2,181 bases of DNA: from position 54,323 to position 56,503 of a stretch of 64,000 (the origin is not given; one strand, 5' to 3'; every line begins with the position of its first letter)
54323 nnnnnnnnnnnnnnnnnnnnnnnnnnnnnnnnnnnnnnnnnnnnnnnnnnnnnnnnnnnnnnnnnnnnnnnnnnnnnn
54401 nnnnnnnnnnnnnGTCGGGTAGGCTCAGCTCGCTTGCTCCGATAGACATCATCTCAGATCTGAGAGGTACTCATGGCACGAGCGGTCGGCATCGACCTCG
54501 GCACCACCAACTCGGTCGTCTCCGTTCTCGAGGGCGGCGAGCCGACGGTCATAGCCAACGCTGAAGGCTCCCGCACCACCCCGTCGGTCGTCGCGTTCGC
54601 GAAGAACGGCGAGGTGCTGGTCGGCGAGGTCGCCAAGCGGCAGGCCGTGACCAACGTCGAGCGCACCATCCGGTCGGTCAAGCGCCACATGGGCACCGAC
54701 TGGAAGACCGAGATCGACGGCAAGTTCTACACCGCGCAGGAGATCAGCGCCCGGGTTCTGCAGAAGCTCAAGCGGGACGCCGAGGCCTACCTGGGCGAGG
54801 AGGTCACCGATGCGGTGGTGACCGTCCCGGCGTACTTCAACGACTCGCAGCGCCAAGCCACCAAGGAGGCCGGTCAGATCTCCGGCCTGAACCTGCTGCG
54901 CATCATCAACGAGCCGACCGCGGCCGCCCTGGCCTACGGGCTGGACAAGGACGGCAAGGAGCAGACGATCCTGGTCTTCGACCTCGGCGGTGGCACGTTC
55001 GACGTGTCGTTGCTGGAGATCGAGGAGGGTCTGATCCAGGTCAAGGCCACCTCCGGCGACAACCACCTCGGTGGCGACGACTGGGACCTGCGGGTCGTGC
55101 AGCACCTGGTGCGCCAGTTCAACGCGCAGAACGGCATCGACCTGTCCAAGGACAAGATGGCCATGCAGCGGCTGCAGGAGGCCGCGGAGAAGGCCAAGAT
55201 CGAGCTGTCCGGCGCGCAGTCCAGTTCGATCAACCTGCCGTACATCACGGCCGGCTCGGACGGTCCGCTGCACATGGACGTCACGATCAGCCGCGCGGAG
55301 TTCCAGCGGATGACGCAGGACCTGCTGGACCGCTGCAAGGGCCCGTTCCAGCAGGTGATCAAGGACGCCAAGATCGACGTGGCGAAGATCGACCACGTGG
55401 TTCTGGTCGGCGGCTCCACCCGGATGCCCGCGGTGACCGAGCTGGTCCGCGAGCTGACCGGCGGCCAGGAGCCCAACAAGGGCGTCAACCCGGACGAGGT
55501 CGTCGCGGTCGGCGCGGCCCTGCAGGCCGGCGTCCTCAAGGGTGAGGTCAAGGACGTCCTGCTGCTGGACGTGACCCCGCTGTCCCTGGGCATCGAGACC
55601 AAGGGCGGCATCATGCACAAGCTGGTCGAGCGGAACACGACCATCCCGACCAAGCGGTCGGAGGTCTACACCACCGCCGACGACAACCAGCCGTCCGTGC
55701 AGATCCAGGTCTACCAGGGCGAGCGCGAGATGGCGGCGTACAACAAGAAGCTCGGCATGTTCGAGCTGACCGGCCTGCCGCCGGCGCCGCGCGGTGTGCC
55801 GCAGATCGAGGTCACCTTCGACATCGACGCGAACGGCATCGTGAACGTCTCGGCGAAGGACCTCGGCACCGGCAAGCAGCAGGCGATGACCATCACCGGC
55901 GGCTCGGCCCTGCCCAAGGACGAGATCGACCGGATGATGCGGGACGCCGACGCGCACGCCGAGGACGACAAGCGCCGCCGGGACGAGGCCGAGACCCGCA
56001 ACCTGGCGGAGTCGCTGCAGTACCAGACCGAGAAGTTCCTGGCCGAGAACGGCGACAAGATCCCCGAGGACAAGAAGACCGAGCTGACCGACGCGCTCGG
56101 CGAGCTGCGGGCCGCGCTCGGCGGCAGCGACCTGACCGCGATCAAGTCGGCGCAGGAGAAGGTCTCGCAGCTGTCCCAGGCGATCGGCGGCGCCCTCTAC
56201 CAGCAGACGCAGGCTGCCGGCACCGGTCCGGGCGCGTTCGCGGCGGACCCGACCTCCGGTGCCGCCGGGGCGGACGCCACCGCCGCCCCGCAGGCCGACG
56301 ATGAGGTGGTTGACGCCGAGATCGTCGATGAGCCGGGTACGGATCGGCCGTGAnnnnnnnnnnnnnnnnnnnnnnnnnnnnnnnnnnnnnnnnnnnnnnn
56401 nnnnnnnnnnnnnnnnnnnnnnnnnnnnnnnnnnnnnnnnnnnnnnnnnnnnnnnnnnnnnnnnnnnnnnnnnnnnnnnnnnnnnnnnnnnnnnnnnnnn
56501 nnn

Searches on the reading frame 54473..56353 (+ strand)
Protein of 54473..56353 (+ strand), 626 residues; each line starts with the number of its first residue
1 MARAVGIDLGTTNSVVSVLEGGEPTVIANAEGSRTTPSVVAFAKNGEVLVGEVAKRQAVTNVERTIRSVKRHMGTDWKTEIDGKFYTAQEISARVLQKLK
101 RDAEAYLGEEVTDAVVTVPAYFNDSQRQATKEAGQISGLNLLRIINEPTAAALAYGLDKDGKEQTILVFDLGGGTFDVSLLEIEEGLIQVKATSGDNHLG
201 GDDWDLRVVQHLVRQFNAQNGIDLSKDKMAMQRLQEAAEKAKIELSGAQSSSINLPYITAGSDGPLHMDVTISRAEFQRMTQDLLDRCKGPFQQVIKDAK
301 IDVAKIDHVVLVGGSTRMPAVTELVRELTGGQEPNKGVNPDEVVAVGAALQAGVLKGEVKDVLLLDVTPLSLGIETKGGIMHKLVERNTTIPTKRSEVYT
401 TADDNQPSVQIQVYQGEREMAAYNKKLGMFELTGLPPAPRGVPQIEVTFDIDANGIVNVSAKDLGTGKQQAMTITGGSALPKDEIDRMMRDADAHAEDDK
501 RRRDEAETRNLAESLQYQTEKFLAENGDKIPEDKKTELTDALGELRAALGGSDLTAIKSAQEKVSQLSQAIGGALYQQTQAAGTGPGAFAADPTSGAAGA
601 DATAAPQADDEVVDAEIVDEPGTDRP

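Call 4: search_protein_families(library=pfam, proteins=[window:54473-56353:+], max_evalue=0.1)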
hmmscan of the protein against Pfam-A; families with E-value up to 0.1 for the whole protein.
window:54473-56353:+ (626 aa): 4 families
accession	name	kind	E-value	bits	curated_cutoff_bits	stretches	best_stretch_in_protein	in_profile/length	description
PF00012.26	HSP70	-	9.7e-245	813.8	20.6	2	80-577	102-599/599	Hsp70 protein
PF06723.19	MreB_Mbl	-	4.9e-16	58.9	27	1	4-348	3-315/327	MreB/Mbl protein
PF08841.16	DDR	-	2.8e-05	23.8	24.6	1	55-189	24-158/328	Diol dehydratase reactivase ATPase-like domain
PF21523.3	ParM_N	-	0.0013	19.2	27.4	0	164-212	5-51/159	Plasmid segregation protein ParM, C-terminal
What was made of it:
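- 54473..61412 (+): dnaK-grpE-dnaJ-hspR-clpB operon, the conserved right flank. Pfam HSP70 (call 4).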
